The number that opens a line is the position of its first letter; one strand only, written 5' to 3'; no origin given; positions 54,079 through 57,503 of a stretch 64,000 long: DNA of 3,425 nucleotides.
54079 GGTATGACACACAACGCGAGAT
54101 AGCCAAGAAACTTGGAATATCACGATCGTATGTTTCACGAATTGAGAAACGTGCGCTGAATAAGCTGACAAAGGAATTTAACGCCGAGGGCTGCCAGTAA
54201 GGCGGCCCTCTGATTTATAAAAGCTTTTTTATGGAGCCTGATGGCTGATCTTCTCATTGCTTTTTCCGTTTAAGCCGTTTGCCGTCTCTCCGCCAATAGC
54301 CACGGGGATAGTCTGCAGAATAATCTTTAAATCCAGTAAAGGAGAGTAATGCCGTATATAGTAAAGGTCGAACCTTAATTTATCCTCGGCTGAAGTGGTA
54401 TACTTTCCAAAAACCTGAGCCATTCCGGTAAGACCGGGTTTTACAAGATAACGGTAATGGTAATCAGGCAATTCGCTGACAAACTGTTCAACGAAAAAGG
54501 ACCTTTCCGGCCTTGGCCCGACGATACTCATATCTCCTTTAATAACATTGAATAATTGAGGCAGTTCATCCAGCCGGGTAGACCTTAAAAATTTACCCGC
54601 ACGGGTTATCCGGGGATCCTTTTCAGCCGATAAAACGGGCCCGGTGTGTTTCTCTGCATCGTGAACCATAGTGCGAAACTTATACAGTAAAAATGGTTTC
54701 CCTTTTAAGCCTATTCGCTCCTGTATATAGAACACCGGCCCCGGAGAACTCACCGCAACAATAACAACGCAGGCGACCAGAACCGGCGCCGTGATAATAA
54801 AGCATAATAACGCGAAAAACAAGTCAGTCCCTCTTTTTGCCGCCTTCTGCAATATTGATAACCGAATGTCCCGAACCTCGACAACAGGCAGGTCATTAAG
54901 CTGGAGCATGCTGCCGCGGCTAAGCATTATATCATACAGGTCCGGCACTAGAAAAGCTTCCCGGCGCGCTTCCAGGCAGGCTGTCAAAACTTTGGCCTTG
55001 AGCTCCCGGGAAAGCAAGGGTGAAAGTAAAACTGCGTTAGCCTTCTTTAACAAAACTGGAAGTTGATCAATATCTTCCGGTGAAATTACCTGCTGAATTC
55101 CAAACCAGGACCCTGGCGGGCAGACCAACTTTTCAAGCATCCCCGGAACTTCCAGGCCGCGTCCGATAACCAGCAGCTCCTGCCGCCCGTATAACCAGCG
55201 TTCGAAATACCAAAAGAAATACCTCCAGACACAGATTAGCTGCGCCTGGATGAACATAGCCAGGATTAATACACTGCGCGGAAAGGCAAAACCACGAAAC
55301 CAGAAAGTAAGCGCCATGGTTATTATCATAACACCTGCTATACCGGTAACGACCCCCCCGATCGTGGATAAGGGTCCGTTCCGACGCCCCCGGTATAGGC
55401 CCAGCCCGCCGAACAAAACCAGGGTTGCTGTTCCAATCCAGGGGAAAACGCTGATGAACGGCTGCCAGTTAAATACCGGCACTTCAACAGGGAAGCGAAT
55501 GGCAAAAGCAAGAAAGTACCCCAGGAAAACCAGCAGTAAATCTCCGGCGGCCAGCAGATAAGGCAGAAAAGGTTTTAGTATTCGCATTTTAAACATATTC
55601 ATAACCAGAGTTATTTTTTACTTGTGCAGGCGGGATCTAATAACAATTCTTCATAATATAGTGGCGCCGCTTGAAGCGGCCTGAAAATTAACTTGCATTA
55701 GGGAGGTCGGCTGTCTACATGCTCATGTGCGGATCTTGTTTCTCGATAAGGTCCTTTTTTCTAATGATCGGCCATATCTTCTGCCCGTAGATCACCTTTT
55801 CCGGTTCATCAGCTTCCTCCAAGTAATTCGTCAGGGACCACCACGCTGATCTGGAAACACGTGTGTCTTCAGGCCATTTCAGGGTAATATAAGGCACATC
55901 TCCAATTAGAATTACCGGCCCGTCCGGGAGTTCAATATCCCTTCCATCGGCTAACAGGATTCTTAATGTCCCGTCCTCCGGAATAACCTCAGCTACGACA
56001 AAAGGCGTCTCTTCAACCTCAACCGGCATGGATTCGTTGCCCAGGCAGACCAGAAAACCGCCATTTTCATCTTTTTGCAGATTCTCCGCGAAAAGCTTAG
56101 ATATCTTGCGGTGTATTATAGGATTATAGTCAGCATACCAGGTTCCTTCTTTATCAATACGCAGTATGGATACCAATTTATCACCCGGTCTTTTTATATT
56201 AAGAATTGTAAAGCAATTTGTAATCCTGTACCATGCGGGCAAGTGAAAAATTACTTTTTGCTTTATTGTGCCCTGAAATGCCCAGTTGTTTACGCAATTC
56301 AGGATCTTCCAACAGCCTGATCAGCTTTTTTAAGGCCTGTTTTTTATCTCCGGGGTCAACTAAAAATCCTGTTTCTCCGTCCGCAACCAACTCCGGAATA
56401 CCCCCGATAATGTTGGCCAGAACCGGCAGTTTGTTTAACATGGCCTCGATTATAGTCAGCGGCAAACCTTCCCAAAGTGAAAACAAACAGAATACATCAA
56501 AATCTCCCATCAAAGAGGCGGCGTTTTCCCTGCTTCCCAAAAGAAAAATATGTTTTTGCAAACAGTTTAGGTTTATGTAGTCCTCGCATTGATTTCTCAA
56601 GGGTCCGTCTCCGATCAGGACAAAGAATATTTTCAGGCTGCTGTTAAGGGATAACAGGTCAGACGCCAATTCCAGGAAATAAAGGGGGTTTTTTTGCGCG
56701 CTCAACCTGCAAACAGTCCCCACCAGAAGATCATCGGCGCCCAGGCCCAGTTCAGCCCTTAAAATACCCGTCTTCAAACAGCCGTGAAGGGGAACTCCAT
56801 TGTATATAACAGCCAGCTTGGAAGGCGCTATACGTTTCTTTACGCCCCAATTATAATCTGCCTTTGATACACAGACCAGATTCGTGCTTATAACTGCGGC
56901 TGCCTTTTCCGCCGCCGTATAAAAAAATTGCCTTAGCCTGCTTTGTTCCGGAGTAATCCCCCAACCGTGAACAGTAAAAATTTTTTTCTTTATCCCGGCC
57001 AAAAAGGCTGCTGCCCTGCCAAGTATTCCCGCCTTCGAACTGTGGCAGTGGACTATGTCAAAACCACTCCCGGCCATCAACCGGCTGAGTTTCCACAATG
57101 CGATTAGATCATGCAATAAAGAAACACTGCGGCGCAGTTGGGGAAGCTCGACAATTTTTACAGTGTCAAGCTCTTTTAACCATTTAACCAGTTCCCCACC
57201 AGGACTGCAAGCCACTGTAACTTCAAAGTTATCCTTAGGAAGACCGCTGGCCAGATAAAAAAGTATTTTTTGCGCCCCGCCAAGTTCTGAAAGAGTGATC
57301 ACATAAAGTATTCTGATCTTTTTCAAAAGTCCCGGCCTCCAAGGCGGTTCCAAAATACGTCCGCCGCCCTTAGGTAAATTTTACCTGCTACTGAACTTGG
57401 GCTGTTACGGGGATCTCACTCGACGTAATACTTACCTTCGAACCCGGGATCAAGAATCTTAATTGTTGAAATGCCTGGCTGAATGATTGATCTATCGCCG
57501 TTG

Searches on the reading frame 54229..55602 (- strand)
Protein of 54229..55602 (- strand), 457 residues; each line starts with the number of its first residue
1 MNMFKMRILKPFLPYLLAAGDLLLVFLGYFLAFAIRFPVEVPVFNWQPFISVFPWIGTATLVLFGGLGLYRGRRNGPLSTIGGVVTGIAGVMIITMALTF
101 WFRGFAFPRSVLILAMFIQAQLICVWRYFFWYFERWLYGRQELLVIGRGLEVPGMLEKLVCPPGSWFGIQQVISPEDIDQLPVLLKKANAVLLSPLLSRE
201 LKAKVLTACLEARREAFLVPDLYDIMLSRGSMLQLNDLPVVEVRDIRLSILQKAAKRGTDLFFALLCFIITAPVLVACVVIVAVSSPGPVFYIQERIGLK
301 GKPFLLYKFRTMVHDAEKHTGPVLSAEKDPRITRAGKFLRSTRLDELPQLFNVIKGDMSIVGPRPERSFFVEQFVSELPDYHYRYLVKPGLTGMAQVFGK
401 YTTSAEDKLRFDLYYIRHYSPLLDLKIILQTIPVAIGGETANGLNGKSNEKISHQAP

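Call 7: search_protein_families(library=pfam, proteins=[window:54229-55602:-], max_evalue=0.001)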
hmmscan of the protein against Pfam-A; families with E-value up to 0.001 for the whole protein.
window:54229-55602:- (457 aa): 1 family
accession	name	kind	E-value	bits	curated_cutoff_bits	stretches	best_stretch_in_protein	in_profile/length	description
PF02397.22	Bac_transf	-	6.2e-65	218.5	27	1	256-435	1-177/179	Bacterial sugar transferase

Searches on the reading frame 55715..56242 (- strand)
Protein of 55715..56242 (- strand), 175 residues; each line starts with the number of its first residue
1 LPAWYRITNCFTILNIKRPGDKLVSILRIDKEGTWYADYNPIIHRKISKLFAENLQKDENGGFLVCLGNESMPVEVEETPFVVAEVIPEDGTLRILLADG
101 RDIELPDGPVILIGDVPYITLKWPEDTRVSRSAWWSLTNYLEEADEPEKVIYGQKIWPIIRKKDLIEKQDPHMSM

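Call 65: search_protein_families(library=pfam, proteins=[window:55715-56242:-], max_evalue=0.001)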
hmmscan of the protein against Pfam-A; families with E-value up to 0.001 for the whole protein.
window:55715-56242:- (175 aa): 1 family
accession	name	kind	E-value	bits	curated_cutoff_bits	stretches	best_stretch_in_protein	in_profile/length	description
PF06938.16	DUF1285_N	-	4e-06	27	29.3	1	25-78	14-66/67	Domain of unknown function (DUF1285), N-terminal domain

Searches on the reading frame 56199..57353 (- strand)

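Call 65: search_protein_families(library=pfam, proteins=[window:56199-57353:-], max_evalue=0.001)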
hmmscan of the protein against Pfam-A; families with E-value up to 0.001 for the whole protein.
window:56199-57353:- (384 aa): 5 families
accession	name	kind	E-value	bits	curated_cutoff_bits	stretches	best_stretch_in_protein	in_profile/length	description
PF00534.26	Glycos_transf_1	-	5.2e-31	107.9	26.4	1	199-361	6-169/172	Glycosyl transferases group 1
PF13692.12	Glyco_trans_1_4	-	4.4e-27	95.5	27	1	211-350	4-142/142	Glycosyl transferases group 1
PF13439.12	Glyco_transf_4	-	2.9e-23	83.2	28.5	1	25-189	2-168/170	Glycosyltransferase Family 4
PF13579.12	Glyco_trans_4_4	-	6.4e-17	62.8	29.7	1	25-186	1-158/158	Glycosyl transferase 4-like domain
PF13477.12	Glyco_trans_4_2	-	3.2e-11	44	23.4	1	33-158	15-139/139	Glycosyl transferase 4-like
